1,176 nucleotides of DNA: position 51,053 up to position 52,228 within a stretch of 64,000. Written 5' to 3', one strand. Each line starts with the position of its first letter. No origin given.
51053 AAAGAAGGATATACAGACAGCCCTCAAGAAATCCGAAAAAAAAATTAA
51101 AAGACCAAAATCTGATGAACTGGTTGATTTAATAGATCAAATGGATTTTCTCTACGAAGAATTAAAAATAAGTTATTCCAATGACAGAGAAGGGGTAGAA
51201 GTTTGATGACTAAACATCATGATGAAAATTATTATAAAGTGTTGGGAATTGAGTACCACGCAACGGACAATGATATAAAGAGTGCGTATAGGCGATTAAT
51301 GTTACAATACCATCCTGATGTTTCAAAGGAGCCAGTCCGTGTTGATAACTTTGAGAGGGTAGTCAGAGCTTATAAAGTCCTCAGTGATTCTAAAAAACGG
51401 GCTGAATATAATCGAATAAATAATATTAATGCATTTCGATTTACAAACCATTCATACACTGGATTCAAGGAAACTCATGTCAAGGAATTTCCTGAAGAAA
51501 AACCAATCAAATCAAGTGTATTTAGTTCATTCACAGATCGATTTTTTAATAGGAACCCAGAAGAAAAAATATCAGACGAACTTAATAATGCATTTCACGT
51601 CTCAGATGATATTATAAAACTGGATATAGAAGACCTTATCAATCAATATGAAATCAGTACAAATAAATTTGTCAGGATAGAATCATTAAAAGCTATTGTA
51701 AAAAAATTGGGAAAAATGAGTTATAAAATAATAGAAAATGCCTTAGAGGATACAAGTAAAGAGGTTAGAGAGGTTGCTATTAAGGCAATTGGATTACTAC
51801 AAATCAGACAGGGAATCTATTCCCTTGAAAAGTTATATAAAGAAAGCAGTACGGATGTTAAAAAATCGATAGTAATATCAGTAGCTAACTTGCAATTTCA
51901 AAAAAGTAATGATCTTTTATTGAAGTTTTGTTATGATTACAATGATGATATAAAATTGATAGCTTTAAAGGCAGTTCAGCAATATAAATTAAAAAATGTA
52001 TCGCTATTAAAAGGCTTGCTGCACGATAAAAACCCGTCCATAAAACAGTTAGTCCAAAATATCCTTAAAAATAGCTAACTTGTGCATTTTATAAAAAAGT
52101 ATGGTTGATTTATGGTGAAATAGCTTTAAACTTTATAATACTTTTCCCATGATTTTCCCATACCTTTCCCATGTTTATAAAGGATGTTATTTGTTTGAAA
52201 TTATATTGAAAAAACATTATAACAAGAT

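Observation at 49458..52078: Translationally coupled Hsp70 paralogue and J-domain/HEAT-repeat protein, directly downstream of the flagellar super-operon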

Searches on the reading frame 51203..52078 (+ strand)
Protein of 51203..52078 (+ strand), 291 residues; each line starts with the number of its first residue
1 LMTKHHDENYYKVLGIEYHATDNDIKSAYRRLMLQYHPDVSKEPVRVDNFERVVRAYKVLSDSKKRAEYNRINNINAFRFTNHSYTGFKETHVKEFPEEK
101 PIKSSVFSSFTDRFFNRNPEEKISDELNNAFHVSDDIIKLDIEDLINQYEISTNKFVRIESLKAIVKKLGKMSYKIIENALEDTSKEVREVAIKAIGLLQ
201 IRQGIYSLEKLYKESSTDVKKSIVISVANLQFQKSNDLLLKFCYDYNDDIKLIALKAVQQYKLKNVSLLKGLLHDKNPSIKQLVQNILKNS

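Call 6: search_protein_families(library=pfam, proteins=[window:51203-52078:+], max_evalue=0.01)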
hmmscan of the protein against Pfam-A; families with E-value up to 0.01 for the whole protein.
window:51203-52078:+ (291 aa): 3 families
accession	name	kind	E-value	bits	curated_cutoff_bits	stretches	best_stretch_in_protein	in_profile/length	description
PF00226.36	DnaJ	-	3.1e-21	75.7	27.8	1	9-70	1-63/63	DnaJ domain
PF13646.12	HEAT_2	-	7.3e-09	36.2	27.7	2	143-223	2-83/88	HEAT repeats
PF02985.28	HEAT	-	8.4e-06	26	23.5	0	176-198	4-26/31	HEAT repeat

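Call 7: search_protein_families(library=ncbifam, proteins=[window:51203-52078:+], max_evalue=0.001)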
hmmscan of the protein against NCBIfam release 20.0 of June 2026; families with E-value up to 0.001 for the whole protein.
window:51203-52078:+ (291 aa): 16 families
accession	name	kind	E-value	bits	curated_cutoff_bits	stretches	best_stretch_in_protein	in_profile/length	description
TIGR02349.1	DnaJ_bact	equivalog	2.2e-23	83.2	377.2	1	9-125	1-113/354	molecular chaperone DnaJ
NF010885.0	PRK14292.1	equivalog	3.3e-17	62.5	585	1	9-76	3-70/371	chaperone protein DnaJ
NF008035.0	PRK10767.1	subfamily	6.3e-17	61.7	338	1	7-96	3-88/374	molecular chaperone DnaJ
NF037946.1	terminal_TopJ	equivalog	1.5e-16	60.1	300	1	9-71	6-68/810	terminal organelle assembly protein TopJ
NF007618.0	PRK10266.1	equivalog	2.3e-16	60.1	403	1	9-85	5-82/306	curved DNA-binding protein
NF010892.0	PRK14299.1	equivalog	5.4e-16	58.7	392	1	8-73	4-69/291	chaperone protein DnaJ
NF010871.0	PRK14278.1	equivalog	3.7e-14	52.4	502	1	9-67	4-62/378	molecular chaperone DnaJ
NF010894.0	PRK14301.1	equivalog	5.4e-14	52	548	1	8-74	4-71/373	chaperone protein DnaJ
NF010872.0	PRK14279.1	equivalog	9.3e-14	51.3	556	1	6-77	7-79/394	molecular chaperone DnaJ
TIGR03835.1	termin_org_DnaJ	equivalog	7e-13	47.9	512.25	1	9-71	3-65/871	terminal organelle assembly protein TopJ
NF010874.0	PRK14281.1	equivalog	1.6e-12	47.3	619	1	8-74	3-70/397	chaperone protein DnaJ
NF050028.1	CldAdptActJ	equivalog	2e-12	47.4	150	1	9-71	3-71/93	cold adaptation protein ActJcold adaptation protein ActJ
NF045915.1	PhycobilmeDegNblB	equivalog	1.9e-07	30.8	300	1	159-287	53-184/214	phycobilisome degradation protein NblB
NF006948.0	PRK09430.1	equivalog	4.8e-07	29.6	162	1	8-39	200-231/267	co-chaperone DjlA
NF007244.0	PRK09687.1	equivalog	1.7e-05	24.3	275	1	167-258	86-184/285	putative lyase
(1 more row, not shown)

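Call 10: find_homologous_proteins(query=window:51203-52078:+, max_evalue=0.001)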
Query window:51203-52078:+ (291 aa): 422 proteins with E <= 0.001 among 1945 candidates; the best 120 are listed.
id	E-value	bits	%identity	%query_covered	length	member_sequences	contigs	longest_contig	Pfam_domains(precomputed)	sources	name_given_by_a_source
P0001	3.5e-181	619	100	100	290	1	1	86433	PF00226.37,PF02985.29,PF13646.13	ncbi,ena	-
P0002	1.5e-71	259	50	97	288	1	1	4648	PF00226.37,PF02985.29,PF13646.13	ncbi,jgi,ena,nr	ncbi:MAG: DnaJ domain-containing protein [Spirochaetota bacterium]|nr:DnaJ domain-containing protein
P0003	8.1e-68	247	48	97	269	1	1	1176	PF00226.37,PF02985.29,PF13646.13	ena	-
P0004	1.2e-67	247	46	97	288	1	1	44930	PF00226.37,PF13646.13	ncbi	-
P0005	1.9e-37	148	35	97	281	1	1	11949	PF00226.37,PF13646.13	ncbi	-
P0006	9.6e-16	76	20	96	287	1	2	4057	PF00226.37,PF02985.29,PF03130.23,PF13513.13,PF13646.13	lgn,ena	-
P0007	7.3e-14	70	23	96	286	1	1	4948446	PF00226.37,PF02985.29,PF03130.23,PF13646.13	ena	-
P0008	1.6e-13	69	45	36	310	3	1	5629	PF00226.37,PF01556.24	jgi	jgi:curved DNA-binding protein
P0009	5.9e-13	67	58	23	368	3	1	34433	PF00226.37,PF27659.1,PF00684.26,PF01556.24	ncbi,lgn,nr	ncbi:MAG: molecular chaperone DnaJ [Acholeplasmatales bacterium]|nr:MAG: molecular chaperone DnaJ [A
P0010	6.4e-13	67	52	22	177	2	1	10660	PF00226.37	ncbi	ncbi:MAG: J domain-containing protein, partial [Chloroflexi bacterium]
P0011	6.8e-13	67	51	25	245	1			PF00226.37,PF01556.24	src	-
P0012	7.0e-13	67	49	25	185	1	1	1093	PF00226.37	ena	-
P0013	7.0e-13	67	50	25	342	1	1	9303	PF00226.37,PF00684.26,PF01556.24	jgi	jgi:DnaJ-class molecular chaperone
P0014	1.1e-12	66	45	35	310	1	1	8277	PF00226.37,PF01556.24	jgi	jgi:curved DNA-binding protein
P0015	1.6e-12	66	49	25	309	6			PF00226.37,PF00684.26,PF01556.24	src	-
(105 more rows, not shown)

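Call 11: find_encoding_contigs(protein=P0004, flank=10000, max_places=3)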
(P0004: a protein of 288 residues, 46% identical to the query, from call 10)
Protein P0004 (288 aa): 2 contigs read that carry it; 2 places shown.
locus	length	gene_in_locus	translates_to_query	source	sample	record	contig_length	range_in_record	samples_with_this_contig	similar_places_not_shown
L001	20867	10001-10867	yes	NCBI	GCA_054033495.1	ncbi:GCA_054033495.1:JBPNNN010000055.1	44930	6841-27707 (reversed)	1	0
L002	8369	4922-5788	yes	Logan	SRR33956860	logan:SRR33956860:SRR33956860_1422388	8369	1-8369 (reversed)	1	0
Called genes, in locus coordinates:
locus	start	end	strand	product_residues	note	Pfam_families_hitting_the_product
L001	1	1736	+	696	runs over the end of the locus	PF00771:FHIPEP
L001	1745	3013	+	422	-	PF00448:SRP54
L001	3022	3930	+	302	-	PF10609:ParA, PF13614:AAA_31, PF00142:Fer4_NifH (weak), PF01656:CbiA, PF02374:ArsA_ATPase (weak)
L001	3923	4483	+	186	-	-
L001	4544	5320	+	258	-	PF04542:Sigma70_r2, PF04539:Sigma70_r3 (weak), PF08281:Sigma70_r4_2, PF04545:Sigma70_r4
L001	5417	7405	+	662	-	PF14804:Jag_N, PF20250:FapA_N, PF03961:FapA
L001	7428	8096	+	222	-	-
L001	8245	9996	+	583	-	PF00012:HSP70, PF06723:MreB_Mbl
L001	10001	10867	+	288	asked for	PF00226:DnaJ, PF13646:HEAT_2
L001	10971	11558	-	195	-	-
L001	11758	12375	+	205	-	PF02545:Maf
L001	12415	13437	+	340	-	PF00318:Ribosomal_S2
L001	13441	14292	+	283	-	PF00889:EF_TS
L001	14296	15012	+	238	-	PF00696:AA_kinase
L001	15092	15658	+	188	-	PF01765:RRF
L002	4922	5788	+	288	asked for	PF00226:DnaJ, PF13646:HEAT_2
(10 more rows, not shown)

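Call 12: find_encoding_contigs(protein=P0005, flank=10000, max_places=3)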
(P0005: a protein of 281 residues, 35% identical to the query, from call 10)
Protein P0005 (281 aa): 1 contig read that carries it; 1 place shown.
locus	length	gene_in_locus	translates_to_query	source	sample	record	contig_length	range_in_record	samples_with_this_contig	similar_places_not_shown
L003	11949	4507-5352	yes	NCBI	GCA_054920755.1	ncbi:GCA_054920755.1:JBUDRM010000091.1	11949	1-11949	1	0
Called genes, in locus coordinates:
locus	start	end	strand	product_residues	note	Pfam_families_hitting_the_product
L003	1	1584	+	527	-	?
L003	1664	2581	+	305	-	-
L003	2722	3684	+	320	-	PF00012:HSP70, PF06723:MreB_Mbl, PF00012:HSP70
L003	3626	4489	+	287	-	PF00012:HSP70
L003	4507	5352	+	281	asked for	PF00226:DnaJ, PF13646:HEAT_2 (weak)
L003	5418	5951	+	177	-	-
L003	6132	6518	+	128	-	PF09345:SiaC (weak), PF01740:STAS (weak)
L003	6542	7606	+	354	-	-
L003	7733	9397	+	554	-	PF07837:FTCD_N, PF02971:FTCD, PF04961:FTCD_C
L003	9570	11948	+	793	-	?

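Call 13: find_encoding_contigs(protein=P0007, flank=10000, max_places=3)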
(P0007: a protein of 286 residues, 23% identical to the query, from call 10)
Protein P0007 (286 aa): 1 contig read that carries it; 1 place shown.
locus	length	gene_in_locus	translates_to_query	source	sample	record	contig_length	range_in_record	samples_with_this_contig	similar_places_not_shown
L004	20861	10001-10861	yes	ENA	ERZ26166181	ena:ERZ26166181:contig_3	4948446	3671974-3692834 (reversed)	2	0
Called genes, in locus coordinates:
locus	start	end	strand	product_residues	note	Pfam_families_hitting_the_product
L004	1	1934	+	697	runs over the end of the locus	-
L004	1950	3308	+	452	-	-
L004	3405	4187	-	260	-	PF01551:Peptidase_M23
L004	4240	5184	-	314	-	PF01073:3Beta_HSD, PF01370:Epimerase, PF02719:Polysacc_synt_2 (weak), PF04321:RmlD_sub_bind, PF05368:NmrA, PF07993:NAD_binding_4, PF13460:NAD_binding_10, PF16363:GDP_Man_Dehyd, +1 more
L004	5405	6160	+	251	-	PF20260:PUA_4, PF04452:Methyltrans_RNA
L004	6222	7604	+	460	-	PF00919:UPF0004, PF04055:Radical_SAM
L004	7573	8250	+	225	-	PF01025:GrpE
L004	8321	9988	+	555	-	PF00012:HSP70, PF06723:MreB_Mbl, PF02782:FGGY_C (weak)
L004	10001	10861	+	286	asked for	PF00226:DnaJ, PF02985:HEAT (faint), PF13646:HEAT_2, PF03130:HEAT_PBS (faint), PF13646:HEAT_2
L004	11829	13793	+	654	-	PF13414:TPR_11 (weak), PF13181:TPR_8 (weak), PF14559:TPR_19 (weak), PF13414:TPR_11 (weak), PF13432:TPR_16 (weak), PF00515:TPR_1, PF07719:TPR_2 (weak), PF13414:TPR_11 (weak), +14 more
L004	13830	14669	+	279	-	PF17131:TP_0789-like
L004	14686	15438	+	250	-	PF13413:HTH_25, PF12844:HTH_19, PF13464:RodZ_C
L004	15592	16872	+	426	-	PF12704:MacB_PCD, PF02687:FtsX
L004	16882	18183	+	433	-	PF12704:MacB_PCD, PF02687:FtsX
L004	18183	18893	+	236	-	PF00005:ABC_tran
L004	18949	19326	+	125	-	-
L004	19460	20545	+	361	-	PF01571:GCV_T, PF08669:GCV_T_C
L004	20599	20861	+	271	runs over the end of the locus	PF01261:AP_endonuc_2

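Call 14: find_encoding_contigs(protein=P0001, flank=1000, max_places=3)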
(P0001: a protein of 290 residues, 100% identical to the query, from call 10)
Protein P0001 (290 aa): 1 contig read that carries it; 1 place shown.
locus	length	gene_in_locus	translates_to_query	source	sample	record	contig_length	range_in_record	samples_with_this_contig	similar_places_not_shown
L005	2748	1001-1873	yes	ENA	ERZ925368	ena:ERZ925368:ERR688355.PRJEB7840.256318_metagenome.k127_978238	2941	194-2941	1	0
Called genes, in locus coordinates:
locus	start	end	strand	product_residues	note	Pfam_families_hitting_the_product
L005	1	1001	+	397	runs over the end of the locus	?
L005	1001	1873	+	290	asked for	PF00226:DnaJ, PF13646:HEAT_2 (faint), PF02985:HEAT (faint)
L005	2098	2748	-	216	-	?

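Call 15: find_encoding_contigs(protein=P0002, flank=10000, max_places=3)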
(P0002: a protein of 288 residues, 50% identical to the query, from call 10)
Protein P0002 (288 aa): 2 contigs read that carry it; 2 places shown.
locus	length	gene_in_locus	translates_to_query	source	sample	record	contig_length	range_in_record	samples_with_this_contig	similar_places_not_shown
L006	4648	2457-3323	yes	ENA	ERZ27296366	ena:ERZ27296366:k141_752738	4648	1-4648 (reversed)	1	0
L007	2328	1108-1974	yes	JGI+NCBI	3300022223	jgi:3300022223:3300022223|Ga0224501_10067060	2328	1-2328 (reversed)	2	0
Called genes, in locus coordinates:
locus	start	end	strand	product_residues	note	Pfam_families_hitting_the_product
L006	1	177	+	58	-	?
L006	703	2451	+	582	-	PF00012:HSP70, PF06723:MreB_Mbl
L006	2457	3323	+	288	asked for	PF00226:DnaJ, PF02985:HEAT (faint), PF13646:HEAT_2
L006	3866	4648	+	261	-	?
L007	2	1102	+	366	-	PF00012:HSP70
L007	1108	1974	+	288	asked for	PF00226:DnaJ, PF02985:HEAT (faint), PF13646:HEAT_2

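Call 16: find_encoding_contigs(protein=P0006, flank=10000, max_places=3)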
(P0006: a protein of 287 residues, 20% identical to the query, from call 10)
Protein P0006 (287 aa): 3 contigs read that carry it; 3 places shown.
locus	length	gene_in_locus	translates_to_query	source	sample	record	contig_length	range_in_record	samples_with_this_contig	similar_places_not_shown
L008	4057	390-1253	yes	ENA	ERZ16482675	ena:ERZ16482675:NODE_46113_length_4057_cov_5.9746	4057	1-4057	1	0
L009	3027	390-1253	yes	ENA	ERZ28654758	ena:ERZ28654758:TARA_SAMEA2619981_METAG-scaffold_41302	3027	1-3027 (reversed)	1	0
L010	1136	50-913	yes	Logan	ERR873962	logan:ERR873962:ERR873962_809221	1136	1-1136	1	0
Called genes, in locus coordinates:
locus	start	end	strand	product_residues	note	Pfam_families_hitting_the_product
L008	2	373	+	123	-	?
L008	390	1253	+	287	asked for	PF00226:DnaJ, PF13513:HEAT_EZ (faint), PF02985:HEAT (faint), PF13646:HEAT_2, PF03130:HEAT_PBS (faint), PF13646:HEAT_2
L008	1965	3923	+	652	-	PF12895:ANAPC3 (faint), PF13429:TPR_15 (faint), PF24575:TPR_Slam (faint), PF00515:TPR_1 (faint), PF13414:TPR_11 (weak), PF13432:TPR_16, PF13424:TPR_12 (weak), PF13432:TPR_16, +13 more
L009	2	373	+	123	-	?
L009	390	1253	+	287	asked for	PF00226:DnaJ, PF13513:HEAT_EZ (faint), PF02985:HEAT (faint), PF13646:HEAT_2, PF03130:HEAT_PBS (faint), PF13646:HEAT_2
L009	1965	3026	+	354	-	?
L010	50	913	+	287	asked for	PF00226:DnaJ, PF13513:HEAT_EZ (faint), PF02985:HEAT (faint), PF13646:HEAT_2, PF03130:HEAT_PBS (faint), PF13646:HEAT_2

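Call 23: find_related_loci(query=A2, collection=genome_contigs, flank=10000)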
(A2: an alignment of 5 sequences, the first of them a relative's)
Query A2 (290 aa) in genome_contigs; peptide patterns used: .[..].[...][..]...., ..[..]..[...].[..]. (x = any residue, [..] = any of these).
50 stretches matched a pattern; 10 encode a relative of the query (tblastn E <= 1e-3); 10 distinct loci.
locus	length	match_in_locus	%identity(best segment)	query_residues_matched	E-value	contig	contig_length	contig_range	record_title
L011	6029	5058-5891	45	7-289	4e-71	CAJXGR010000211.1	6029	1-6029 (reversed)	MAG TPA_asm: uncultured Spirochaetia bacterium isolate SRR4028170_bin.30_MetaBAT_v2.12.1_MAG genome assembly, contig: NO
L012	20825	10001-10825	38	9-288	2e-53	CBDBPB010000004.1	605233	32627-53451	MAG: Spirochaetota bacterium isolate 083d6f45-b358-433b-8196-479c3d1034fe genome assembly, contig: contig_4, whole genom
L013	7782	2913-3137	35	20-93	1e-7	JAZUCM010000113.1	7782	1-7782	MAG: Candidatus Gastranaerophilus bacterium isolate T1900045314_YK20190003.MAGScoT_cleanbin_000003 SGB_6267_k141_236428,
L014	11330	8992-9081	53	11-40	9e-6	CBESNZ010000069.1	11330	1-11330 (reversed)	MAG TPA_asm: uncultured Acidimicrobiales bacterium isolate SRR7614695_binner13_Refined_80 genome assembly, contig: ERZ25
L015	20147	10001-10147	45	10-59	9e-6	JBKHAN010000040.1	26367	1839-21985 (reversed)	MAG: Spirochaetaceae bacterium isolate D1M01_18 NODE_2459_length_26367_cov_8.086538, whole genome shotgun sequence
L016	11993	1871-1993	44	20-62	8e-6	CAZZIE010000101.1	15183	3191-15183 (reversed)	MAG TPA_asm: uncultured Spirochaetaceae bacterium isolate SRP332253_co1_106 genome assembly, contig: NODE_6552_length_15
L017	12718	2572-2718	45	10-59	2e-5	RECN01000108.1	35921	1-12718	MAG: Spirochaetaceae bacterium isolate DLM2.Bin42 NODE_1139_length_35921_cov_11.8827, whole genome shotgun sequence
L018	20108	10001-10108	47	22-59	2e-5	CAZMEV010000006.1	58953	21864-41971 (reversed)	MAG TPA_asm: uncultured Spirochaetaceae bacterium isolate binchicken_co32_433 genome assembly, contig: NODE_438_length_5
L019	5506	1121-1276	35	12-64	3e-5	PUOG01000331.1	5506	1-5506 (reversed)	MAG: Spirochaetaceae bacterium isolate B1Sed10_148R1 B1-Sed10-C23972, whole genome shotgun sequence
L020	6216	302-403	47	24-59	6e-5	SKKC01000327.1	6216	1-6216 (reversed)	MAG: Spirochaetales bacterium isolate CSSed162cmA_133 CSSed16-2cmA-60237, whole genome shotgun sequence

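Call 47: predict_structure(alignment_id=A1)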
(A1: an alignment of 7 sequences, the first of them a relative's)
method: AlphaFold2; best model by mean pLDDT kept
length: 290 residues; sequences in the alignment: 7
mean_pLDDT: 79.6   pTM: 0.57
mean pLDDT of the five models: 79.6, 79.5, 79.1, 77.9, 77.8
residues with pLDDT >= 90: 153; 70-90: 70; 50-70: 17; < 50: 50
segments of 3 or more residues with pLDDT < 50: 1-5, 77-121
pLDDT, mean of each block of 10 residues (from residue 1): 55 86 89 76 74 91 88 57 29 30 35 35 68 90 95 94 96 97 95 95 95 94 93 92 95 92 87 94 92
secondary structure, 60 per line:
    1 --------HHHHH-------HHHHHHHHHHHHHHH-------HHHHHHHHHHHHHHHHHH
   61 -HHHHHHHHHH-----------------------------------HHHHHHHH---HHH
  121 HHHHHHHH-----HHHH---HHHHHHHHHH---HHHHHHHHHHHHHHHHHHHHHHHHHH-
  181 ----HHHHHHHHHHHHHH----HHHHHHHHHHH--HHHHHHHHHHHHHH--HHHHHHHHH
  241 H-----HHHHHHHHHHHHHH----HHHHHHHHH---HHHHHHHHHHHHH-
elements in order: H9-13 H21-35 H43-60 H62-71 H107-114 H118-128 H134-137 H141-150 H154-179 H185-198 H203-213 H216-229 H232-241 H247-260 H265-273 H277-289
